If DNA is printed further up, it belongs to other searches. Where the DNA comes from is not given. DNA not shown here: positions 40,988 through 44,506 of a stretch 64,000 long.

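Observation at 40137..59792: Candidate new system: a glycan-engaging type IV filament machine with built-in signalling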

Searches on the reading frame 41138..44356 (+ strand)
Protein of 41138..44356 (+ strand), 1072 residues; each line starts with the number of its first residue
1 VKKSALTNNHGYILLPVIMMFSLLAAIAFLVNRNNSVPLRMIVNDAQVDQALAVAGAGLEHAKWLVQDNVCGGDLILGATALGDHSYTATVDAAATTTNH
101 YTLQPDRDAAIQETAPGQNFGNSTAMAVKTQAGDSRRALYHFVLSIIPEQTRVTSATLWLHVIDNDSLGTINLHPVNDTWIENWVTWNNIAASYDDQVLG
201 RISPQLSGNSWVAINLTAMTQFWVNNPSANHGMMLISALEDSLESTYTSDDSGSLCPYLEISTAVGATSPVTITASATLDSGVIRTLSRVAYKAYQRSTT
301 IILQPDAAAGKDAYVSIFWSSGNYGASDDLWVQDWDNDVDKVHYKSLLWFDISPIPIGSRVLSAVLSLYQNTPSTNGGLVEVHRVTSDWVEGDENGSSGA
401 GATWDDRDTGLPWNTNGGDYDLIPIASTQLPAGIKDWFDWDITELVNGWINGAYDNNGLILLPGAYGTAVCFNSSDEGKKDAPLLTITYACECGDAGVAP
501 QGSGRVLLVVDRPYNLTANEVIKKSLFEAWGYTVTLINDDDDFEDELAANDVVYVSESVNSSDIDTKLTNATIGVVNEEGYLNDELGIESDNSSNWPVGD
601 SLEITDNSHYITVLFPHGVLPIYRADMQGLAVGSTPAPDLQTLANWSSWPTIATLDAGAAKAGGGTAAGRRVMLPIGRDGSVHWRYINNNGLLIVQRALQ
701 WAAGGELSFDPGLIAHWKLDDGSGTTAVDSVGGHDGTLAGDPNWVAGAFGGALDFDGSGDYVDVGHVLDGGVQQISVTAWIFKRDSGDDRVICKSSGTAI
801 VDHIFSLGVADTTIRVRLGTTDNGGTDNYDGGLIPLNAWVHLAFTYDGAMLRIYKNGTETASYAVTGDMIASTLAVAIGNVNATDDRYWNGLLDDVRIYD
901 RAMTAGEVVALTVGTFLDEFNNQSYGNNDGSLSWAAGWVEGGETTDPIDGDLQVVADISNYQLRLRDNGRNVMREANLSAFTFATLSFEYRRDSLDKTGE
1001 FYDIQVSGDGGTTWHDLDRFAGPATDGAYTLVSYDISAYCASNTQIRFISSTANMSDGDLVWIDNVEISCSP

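Call 3: search_protein_families(library=pfam, proteins=[window:41138-44356:+], max_evalue=0.01)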
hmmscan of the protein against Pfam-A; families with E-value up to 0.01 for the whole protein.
window:41138-44356:+ (1072 aa): 4 families
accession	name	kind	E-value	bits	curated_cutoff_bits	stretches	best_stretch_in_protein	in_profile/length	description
PF24517.2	CBM96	-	4.3e-36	124.6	26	2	101-263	3-164/164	Carbohydrate-binding module family 96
PF13385.13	Laminin_G_3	-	1.6e-27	96.9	27.6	1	756-908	1-150/151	Concanavalin A-like lectin/glucanases superfamily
PF00688.24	TGFb_propeptide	-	3.8e-14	53.4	25.8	1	99-240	71-212/242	TGF-beta propeptide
PF06848.17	Disaggr_repeat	-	5.7e-13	49.3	33.9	1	342-480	26-171/179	Disaggregatase related repeat domain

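Call 5: search_protein_families(library=ncbifam, proteins=[window:41138-44356:+], max_evalue=0.01)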
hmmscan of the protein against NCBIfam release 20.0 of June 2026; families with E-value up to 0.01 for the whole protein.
window:41138-44356:+ (1072 aa): 2 families
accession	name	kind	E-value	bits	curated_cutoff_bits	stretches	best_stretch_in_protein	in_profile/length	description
NF033679.1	DNRLRE_dom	domain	6.9e-50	169.3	34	2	311-488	1-164/164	DNRLRE domain-containing protein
NF052521.1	TafC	equivalog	1.6e-06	27.5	410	1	714-911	149-359/373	TafC family fimbrial protein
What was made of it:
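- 41138..44356 (+): g02, giant PilX/GspK-position modular minor pilin (1072 aa). N-terminal G|YILLPV hydrophobic helix without Glu5. Two CBM96/DNRLRE modules (about 101-263 and 311-488). A conserved unassigned alpha/beta module (about 500-705). LamG_3 (756-908). A C-terminal beta-sandwich. Pfam and NCBIfam scans (calls 3, 5).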

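Call 24: find_homologous_proteins(query=window:41138-44356:+, max_evalue=1e-10)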
Query window:41138-44356:+ (1072 aa): 29 proteins with E <= 1e-10 among 8000 candidates.
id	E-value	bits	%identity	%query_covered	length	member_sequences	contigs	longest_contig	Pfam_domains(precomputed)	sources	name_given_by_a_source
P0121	0.0e+0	2317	95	100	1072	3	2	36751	PF24517.3,PF13385.14,PF00688.25,PF06848.18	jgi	jgi:hypothetical protein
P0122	0.0e+0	1209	48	65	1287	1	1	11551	PF24517.3,PF13385.14,PF00688.25,PF06848.18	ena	-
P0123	0.0e+0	1188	65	66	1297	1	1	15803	PF20773.6,PF24517.3,PF00688.25,PF06848.18,PF21471.4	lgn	-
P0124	1.8e-263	895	41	65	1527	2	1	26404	PF07953.21,PF24517.3,PF13385.14,PF00688.25,PF06848.18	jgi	jgi:Tfp pilus assembly protein PilX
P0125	2.4e-253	862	40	65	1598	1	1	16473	PF24517.3,PF00688.25,PF06848.18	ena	-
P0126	1.0e-230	787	39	65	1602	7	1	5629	PF24517.3,PF13385.14,PF00688.25,PF06848.18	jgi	-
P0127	2.6e-230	786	38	84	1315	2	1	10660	PF07953.21,PF24517.3,PF13385.14,PF00688.25,PF06848.18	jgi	-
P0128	1.3e-220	753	41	99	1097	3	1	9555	PF24517.3,PF13385.14,PF00688.25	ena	-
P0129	3.3e-204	699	35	65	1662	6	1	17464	PF07953.21,PF24517.3,PF13385.14,PF06848.18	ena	-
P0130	6.8e-191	655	47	65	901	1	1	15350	PF24517.3,PF00688.25,PF06848.18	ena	-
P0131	7.5e-182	625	43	65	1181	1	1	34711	PF24517.3,PF00688.25,PF06848.18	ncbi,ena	-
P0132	8.3e-148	512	39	41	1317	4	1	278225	PF24517.3,PF13385.14,PF06848.18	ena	-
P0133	9.6e-100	353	28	45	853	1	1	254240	PF24517.3,PF00688.25,PF06848.18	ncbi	-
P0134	2.6e-99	352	32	65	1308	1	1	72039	PF24517.3,PF13385.14,PF00688.25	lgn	-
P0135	2.8e-85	305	33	57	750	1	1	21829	PF24517.3,PF06848.18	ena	-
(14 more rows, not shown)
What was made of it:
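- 41138..44356 (+): JGI names homologue P0124 'PilX' (call 24).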

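Call 26: find_encoding_contigs(protein=P0121, flank=10000, max_places=2)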
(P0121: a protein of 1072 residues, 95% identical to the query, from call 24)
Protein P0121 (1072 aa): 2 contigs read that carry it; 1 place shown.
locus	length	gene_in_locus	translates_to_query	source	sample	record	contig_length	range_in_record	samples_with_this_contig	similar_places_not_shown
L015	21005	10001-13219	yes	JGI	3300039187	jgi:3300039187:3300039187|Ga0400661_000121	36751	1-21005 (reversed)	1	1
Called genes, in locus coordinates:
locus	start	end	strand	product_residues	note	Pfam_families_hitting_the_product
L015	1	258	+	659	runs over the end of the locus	PF00005:ABC_tran, PF02463:SMC_N (faint), PF13175:AAA_15 (faint), PF13555:AAA_29 (faint), PF01926:MMR_HSR1 (faint), PF12848:ABC_tran_Xtn, PF00005:ABC_tran, PF16326:ABC_tran_CTD (weak), +4 more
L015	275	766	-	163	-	PF00588:SpoU_methylase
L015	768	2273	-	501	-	PF00989:PAS (weak), PF08448:PAS_4, PF13426:PAS_9, PF00990:GGDEF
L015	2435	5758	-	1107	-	PF00580:UvrD-helicase, PF13245:AAA_19, PF13361:UvrD_C, PF13538:UvrD_C_2 (faint)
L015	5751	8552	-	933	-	PF12705:PDDEXK_1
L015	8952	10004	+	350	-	-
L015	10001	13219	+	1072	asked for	PF00688:TGFb_propeptide (weak), PF24517:CBM96, PF06848:Disaggr_repeat, PF24517:CBM96, PF13385:Laminin_G_3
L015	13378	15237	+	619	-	PF00989:PAS (weak), PF13188:PAS_8 (weak), PF08448:PAS_4, PF13426:PAS_9 (weak), PF00512:HisKA, PF02518:HATPase_c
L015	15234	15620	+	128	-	PF00072:Response_reg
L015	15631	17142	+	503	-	PF13185:GAF_2 (weak), PF13487:HD_5, PF01966:HD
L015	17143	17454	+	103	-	PF13466:STAS_2 (weak), PF01740:STAS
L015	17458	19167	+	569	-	PF05157:MshEN, PF00437:T2SSE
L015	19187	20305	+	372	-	PF00482:T2SSF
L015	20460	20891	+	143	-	PF07963:N_methyl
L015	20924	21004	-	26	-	?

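Call 27: find_encoding_contigs(protein=P0132, flank=10000, max_places=1)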
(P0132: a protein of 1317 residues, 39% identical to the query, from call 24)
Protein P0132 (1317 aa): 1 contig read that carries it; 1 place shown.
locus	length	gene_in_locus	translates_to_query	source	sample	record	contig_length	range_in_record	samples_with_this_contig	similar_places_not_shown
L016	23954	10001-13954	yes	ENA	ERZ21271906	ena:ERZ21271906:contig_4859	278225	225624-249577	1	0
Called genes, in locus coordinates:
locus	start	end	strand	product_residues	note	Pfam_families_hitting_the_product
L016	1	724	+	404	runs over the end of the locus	PF01839:FG-GAP (faint), PF13517:FG-GAP_3 (weak), PF22301:AUDH_beta_propeller (faint), PF13517:FG-GAP_3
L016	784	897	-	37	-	-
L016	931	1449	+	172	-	-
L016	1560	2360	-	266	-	PF05721:PhyH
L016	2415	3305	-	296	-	PF19783:DUF6268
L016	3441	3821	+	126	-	PF01042:Ribonuc_L-PSP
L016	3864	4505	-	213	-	-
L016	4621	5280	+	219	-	PF02798:GST_N, PF13417:GST_N_3, PF13409:GST_N_2, PF00043:GST_C (weak)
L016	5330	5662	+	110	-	-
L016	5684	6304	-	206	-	-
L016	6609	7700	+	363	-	PF00155:Aminotran_1_2, PF00266:Aminotran_5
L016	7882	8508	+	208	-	-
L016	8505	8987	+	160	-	-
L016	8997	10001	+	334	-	PF07963:N_methyl (weak)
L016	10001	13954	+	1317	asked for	PF06848:Disaggr_repeat (weak), PF24517:CBM96, PF13385:Laminin_G_3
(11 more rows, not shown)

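Call 28: find_encoding_contigs(protein=P0124, flank=10000, max_places=1)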
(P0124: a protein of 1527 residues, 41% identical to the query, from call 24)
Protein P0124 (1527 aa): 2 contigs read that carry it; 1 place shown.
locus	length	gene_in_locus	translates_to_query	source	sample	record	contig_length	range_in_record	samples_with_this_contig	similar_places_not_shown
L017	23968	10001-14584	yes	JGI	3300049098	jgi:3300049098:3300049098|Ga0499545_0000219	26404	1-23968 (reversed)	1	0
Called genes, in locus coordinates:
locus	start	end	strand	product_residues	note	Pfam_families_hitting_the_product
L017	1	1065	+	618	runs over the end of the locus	PF00989:PAS (weak), PF13426:PAS_9 (faint), PF00512:HisKA, PF02518:HATPase_c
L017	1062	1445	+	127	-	PF23198:PDE8A_N (weak), PF00072:Response_reg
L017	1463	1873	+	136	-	-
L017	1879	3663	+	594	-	PF00990:GGDEF, PF00563:EAL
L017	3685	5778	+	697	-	PF01740:STAS (weak), PF13466:STAS_2 (faint), PF05157:MshEN, PF00437:T2SSE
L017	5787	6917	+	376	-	PF00482:T2SSF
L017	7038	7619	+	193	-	PF07963:N_methyl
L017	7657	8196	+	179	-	PF07963:N_methyl (weak), PF12019:GspH (weak)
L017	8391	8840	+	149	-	-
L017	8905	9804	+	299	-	-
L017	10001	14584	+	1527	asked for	PF00688:TGFb_propeptide (weak), PF24517:CBM96, PF06848:Disaggr_repeat (weak), PF24517:CBM96 (weak), PF07953:Toxin_R_bind_N (weak), PF13385:Laminin_G_3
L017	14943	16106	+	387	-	PF00990:GGDEF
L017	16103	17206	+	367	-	PF11104:PilM_2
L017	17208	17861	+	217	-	PF05137:PilN (faint)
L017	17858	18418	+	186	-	PF04350:PilO, PF10741:T2SSM_b (weak)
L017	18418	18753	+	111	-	-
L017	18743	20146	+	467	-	PF03958:Secretin_N (weak), PF00263:Secretin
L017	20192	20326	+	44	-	-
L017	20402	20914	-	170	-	PF02635:DsrE (faint), PF13686:DrsE_2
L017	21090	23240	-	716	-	PF03190:Thioredox_DsbH, PF13899:Thioredoxin_7 (weak)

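Call 76: predict_structure(alignment_id=A2)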
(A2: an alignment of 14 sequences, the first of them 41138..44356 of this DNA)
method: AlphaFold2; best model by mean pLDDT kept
length: 1072 residues; sequences in the alignment: 14
mean_pLDDT: 70.5   pTM: 0.46
mean pLDDT of the five models: 70.5, 70.0, 69.3, 69.1, 66.9
residues with pLDDT >= 90: 67; 70-90: 539; 50-70: 356; < 50: 110
segments of 3 or more residues with pLDDT < 50: 1-43, 337-340, 405-417, 593-595, 616-619, 679-682, 705-713, 730-732, 796-802, 822-824
pLDDT, mean of each block of 10 residues (from residue 1): 27 34 41 36 53 65 59 51 53 58 90 86 75 85 79 75 77 84 86 69 74 74 73 82 78 85 61 64 58 67 71 71 71 64 79 74 89 71 81 63 46 48 85 85 86 81 84 73 84 65 83 81 80 85 79 84 73 83 73 52 58 51 59 66 68 75 74 68 58 79 50 57 53 60 70 73 64 74 74 53 64 76 61 82 83 86 70 62 58 79 74 74 64 73 59 71 74 81 86 73 86 86 73 88 85 64 86 67
secondary structure, 60 per line:
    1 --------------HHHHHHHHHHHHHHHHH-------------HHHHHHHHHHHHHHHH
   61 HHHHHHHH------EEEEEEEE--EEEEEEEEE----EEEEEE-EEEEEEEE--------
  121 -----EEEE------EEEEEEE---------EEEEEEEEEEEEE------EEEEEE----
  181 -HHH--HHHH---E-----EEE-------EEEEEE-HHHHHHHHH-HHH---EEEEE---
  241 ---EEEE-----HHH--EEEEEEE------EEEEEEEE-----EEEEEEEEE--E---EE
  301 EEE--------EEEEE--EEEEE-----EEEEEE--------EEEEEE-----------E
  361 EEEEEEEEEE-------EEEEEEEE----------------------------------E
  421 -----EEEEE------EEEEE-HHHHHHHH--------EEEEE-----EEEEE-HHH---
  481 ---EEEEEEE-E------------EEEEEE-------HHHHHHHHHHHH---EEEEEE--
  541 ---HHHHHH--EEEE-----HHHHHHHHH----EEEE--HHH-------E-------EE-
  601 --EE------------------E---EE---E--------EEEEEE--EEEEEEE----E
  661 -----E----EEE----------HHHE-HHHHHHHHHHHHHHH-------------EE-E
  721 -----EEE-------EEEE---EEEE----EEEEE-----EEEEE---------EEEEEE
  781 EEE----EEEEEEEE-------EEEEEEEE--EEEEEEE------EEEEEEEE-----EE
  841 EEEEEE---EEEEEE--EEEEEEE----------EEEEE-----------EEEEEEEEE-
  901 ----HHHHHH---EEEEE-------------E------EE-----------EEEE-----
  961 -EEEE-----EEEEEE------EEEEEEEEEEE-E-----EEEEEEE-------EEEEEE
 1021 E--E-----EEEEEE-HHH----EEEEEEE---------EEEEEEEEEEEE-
elements in order (helices of 4 or more, strands of 3 or more residues): H15-31 H45-68 E75-82 E85-93 E98-103 E105-112 E126-129 E136-142 E152-164 E171-176 H187-190 E200-202 E210-215 H217-225 E233-237 E244-247 E258-264 E271-278 E284-292 E299-303 E312-316 E319-323 E329-334 E343-348 E360-370 E378-385 E426-430 E437-441 H443-450 E459-463 E469-473 E484-490 E505-510 H518-529 E533-538 H544-549 E552-555 H561-569 E574-577 E641-646 E649-655 E671-673 H689-703 E726-728 E736-739 E743-746 E751-755 E761-765 E775-783 E788-795 E803-810 E813-819 E826-833 E839-846 E850-855 E858-864 E875-879 E891-899 H905-910 E914-918 E952-955 E962-965 E971-976 E983-993 E1001-1007 E1015-1021 E1030-1035 E1044-1050 E1060-1071
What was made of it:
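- On Modular type IV pilin (tip K-type subunit): The pilin part of the AF2 model has low confidence (call 76).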

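Call 78: fold_search(model_id=the predicted structure, library=pdb)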
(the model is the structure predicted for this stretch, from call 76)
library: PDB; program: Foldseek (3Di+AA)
matches with E <= 10: 1587; with E <= 0.001: 299
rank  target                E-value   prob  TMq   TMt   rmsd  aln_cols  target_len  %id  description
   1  5b4x_A                2.1e-11  1.00  0.11  0.16  33.0      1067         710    9  Crystal structure of the ApoER2 ectodomain in complex with the Reelin R56 fragment (released 2017-04-26)
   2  3ecq_A                2.5e-10  1.00  0.13  0.11  29.7      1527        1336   10  Endo-alpha-N-acetylgalactosaminidase from Streptococcus pneumoniae: SeMet structure (released 2008-09-09)
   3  3a7q_A                4.3e-10  1.00  0.11  0.17  32.3      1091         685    9  Structural basis for specific recognition of reelin by its receptors (released 2010-03-23)
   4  5b4x_C                6.5e-10  1.00  0.12  0.17  33.8      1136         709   10  Crystal structure of the ApoER2 ectodomain in complex with the Reelin R56 fragment (released 2017-04-26)
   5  5ho2                  1.6e-09  1.00  0.16  0.21  24.4       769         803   12  Crystal structure of AbnA (open conformation), a GH43 extracellular arabinanase from Geobacillus stearothermophilus (released 2017-02-01)
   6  5ho0                  2.0e-09  1.00  0.15  0.19  24.8       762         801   12  Crystal structure of AbnA (closed conformation), a GH43 extracellular arabinanase from Geobacillus stearothermophilus (released 2017-02-01)
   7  2e26_A                2.1e-09  1.00  0.11  0.17  33.8      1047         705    9  Crystal structure of two repeat fragment of reelin (released 2007-05-22)
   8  5hon_A                2.4e-09  1.00  0.14  0.66   3.2       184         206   24  Structure of Domain 4 of AbnA, a GH43 extracellular arabinanase from Geobacillus stearothermophilus, in complex with a (released 2017-02-01)
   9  1diw                  4.3e-09  1.00  0.19  0.42  13.8       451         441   14  THE HC FRAGMENT OF TETANUS TOXIN COMPLEXED WITH GALACTOSE (released 2000-03-24)
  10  5hp6                  6.4e-09  1.00  0.15  0.19  22.2       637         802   14  Structure of AbnA, a GH43 extracellular arabinanase from Geobacillus stearothermophilus (a new conformational state) (released 2017-02-01)
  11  7ce2_A                8.3e-09  1.00  0.18  0.40  14.9       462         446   14  The Crystal structure of TeNT Hc complexed with neutralizing antibody (released 2021-04-07)
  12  6a48                  8.3e-09  1.00  0.12  0.19  30.2      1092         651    8  Crystal structure of reelin N-terminal region (released 2019-06-19)
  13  1a8d                  1.1e-08  1.00  0.18  0.39  16.0       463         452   12  TETANUS TOXIN C FRAGMENT (released 1998-10-14)
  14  4xup_D                1.7e-08  1.00  0.14  0.37  14.3       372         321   12  Structure of the N-terminal CBM22-1-CBM22-2 tandem domain from Paenibacillus barcinonensis Xyn10C (released 2015-06-03)
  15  6zvm_AAA              2.3e-08  1.00  0.16  0.37  14.0       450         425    8  Botulinum neurotoxin B2 binding domain in complex with GD1a (released 2020-10-14)
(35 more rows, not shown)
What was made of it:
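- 41138..44356 (+): Foldseek hits are CBM- and lectin-type beta-sandwiches (calls 76, 78).
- The tip modules are of carbohydrate-binding type (calls 3, 5, 78).
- Tried and rejected: The central alpha/beta module remains unassigned (call 78).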
